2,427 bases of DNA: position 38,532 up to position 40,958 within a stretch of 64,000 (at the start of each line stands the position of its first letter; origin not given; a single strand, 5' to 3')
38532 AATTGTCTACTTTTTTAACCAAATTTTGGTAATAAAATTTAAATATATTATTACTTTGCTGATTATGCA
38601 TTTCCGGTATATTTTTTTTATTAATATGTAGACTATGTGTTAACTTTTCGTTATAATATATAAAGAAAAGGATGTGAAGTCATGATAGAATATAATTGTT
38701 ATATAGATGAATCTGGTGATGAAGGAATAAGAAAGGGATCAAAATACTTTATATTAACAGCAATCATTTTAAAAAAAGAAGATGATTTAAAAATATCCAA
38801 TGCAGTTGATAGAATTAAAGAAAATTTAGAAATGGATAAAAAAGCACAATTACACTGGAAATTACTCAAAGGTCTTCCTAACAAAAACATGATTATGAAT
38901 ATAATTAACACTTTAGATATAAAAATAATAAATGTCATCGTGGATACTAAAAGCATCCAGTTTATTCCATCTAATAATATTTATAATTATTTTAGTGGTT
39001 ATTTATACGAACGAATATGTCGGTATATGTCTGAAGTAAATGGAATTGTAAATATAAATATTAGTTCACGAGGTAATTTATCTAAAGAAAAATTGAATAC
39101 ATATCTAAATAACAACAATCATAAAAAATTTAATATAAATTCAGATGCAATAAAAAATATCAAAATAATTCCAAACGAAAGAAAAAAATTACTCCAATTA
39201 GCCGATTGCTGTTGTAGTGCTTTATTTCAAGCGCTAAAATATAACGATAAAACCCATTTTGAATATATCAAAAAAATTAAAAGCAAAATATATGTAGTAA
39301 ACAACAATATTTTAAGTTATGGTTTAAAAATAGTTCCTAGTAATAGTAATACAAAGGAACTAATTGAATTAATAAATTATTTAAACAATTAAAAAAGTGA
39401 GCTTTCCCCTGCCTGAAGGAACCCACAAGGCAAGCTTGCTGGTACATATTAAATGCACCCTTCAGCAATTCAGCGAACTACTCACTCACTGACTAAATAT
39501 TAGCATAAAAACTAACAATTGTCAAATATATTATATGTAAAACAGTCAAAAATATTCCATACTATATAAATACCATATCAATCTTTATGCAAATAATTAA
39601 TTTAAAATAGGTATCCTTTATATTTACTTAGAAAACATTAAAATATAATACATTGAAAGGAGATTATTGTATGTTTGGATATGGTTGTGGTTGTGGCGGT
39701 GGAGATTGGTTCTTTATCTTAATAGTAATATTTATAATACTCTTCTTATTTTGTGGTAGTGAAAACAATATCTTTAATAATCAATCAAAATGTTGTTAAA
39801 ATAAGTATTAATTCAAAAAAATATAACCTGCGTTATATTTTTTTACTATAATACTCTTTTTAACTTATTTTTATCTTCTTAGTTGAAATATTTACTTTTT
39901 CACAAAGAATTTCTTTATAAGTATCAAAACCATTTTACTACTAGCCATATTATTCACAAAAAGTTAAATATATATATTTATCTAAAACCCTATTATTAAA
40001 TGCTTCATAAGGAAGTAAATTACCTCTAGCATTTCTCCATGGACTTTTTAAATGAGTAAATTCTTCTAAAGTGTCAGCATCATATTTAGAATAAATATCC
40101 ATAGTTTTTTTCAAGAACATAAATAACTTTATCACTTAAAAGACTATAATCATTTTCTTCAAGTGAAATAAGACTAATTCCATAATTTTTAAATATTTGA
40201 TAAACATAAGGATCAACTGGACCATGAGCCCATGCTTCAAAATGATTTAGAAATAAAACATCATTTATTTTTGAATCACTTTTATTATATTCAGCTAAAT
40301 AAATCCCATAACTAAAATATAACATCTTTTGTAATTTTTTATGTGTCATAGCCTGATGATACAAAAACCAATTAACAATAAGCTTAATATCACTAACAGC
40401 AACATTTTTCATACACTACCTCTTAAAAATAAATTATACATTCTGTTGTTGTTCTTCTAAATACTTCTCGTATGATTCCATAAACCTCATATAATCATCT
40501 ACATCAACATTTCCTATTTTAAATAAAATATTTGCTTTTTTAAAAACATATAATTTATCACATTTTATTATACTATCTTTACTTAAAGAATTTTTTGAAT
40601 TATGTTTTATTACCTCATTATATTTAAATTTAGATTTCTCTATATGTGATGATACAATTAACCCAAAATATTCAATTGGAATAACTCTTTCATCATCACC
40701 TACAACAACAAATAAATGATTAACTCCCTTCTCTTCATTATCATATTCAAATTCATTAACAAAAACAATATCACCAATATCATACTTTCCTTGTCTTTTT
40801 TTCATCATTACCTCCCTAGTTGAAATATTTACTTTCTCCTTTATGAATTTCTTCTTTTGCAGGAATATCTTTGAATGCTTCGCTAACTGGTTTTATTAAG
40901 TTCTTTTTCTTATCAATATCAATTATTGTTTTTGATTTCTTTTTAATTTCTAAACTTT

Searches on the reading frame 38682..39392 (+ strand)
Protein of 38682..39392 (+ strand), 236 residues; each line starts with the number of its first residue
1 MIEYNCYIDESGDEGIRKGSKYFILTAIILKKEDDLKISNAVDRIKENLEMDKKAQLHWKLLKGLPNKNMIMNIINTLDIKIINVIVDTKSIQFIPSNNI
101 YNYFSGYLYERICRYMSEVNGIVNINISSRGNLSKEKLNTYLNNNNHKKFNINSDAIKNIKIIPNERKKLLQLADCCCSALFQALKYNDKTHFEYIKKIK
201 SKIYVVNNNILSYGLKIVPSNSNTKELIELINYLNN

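Call 4: search_protein_families(library=pfam, proteins=[window:38682-39392:+], max_evalue=0.01)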
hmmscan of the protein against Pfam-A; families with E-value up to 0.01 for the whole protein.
window:38682-39392:+ (236 aa): 1 family
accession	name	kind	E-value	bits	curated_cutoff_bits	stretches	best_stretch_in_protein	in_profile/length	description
PF12686.12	DUF3800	-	1.5e-15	58.6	21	1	5-183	1-148/149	Protein of unknown function (DUF3800)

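Call 5: search_protein_families(library=ncbifam, proteins=[window:38682-39392:+], max_evalue=0.01)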
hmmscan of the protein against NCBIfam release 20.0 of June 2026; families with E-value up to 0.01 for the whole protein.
window:38682-39392:+ (236 aa): 0 families

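Call 34: search_protein_families(library=padloc, proteins=[window:38682-39392:+], max_evalue=0.001)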
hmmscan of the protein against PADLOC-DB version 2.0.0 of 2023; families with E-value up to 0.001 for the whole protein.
window:38682-39392:+ (236 aa): 0 families

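Call 87: search_protein_families(library=phrogs, proteins=[window:38682-39392:+], max_evalue=0.001)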
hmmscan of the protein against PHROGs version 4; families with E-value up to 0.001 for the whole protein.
window:38682-39392:+ (236 aa): 0 families

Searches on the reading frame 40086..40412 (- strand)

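Call 4: search_protein_families(library=pfam, proteins=[window:40086-40412:-], max_evalue=0.01)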
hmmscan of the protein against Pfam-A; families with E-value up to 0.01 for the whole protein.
window:40086-40412:- (108 aa): 1 family
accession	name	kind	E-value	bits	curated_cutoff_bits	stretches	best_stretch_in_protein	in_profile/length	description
PF13274.11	SocA_Panacea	-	2e-07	32.3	25.7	1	27-90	1-57/113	Antitoxin SocA-like, Panacea domain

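Call 5: search_protein_families(library=ncbifam, proteins=[window:40086-40412:-], max_evalue=0.01)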
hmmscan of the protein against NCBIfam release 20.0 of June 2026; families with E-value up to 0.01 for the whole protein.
window:40086-40412:- (108 aa): 2 families
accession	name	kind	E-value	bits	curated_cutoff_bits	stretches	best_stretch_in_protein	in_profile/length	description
NF047745.1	SocA_antitoxin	equivalog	1.5e-15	57.3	190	1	19-94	18-86/176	type VI toxin-antitoxin system SocA family antitoxin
NF006427.0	PRK08676.1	equivalog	0.0059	15.6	511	1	11-62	323-374/486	hydrogenase membrane subunit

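Call 34: search_protein_families(library=padloc, proteins=[window:40086-40412:-], max_evalue=0.001)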
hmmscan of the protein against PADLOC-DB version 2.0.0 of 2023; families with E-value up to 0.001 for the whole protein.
window:40086-40412:- (108 aa): 0 families

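Call 87: search_protein_families(library=phrogs, proteins=[window:40086-40412:-], max_evalue=0.001)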
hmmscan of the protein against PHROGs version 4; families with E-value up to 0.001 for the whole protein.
window:40086-40412:- (108 aa): 2 families
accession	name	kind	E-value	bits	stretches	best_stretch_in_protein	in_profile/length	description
phrog_1281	-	unknown function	3.7e-19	70.2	1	8-104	9-105/195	-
phrog_10390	-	unknown function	4.7e-14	53.6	1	9-87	151-223/299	-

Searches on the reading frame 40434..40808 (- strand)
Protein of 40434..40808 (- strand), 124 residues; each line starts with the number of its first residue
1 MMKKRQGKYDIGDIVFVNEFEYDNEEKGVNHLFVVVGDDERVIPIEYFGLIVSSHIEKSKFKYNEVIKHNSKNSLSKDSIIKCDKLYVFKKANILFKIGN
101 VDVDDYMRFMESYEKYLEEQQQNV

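Call 4: search_protein_families(library=pfam, proteins=[window:40434-40808:-], max_evalue=0.01)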
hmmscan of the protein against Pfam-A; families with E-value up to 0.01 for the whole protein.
window:40434-40808:- (124 aa): 1 family
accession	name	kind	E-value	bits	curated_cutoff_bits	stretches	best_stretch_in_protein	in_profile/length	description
PF02452.23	PemK_toxin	-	1.1e-05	26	23.1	1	12-106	3-98/109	PemK-like, MazF-like toxin of type II toxin-antitoxin system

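Call 5: search_protein_families(library=ncbifam, proteins=[window:40434-40808:-], max_evalue=0.01)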
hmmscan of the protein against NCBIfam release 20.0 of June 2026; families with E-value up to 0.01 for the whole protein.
window:40434-40808:- (124 aa): 0 families

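Call 34: search_protein_families(library=padloc, proteins=[window:40434-40808:-], max_evalue=0.001)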
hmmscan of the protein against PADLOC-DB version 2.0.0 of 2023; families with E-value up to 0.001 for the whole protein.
window:40434-40808:- (124 aa): 0 families

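Call 87: search_protein_families(library=phrogs, proteins=[window:40434-40808:-], max_evalue=0.001)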
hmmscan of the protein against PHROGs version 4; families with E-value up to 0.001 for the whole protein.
window:40434-40808:- (124 aa): 1 family
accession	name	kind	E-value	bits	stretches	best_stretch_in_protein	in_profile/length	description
phrog_1936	-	moron, auxiliary metabolic gene and host takeover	1.1e-10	42.7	1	3-122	3-124/188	MazF-like growth inhibitor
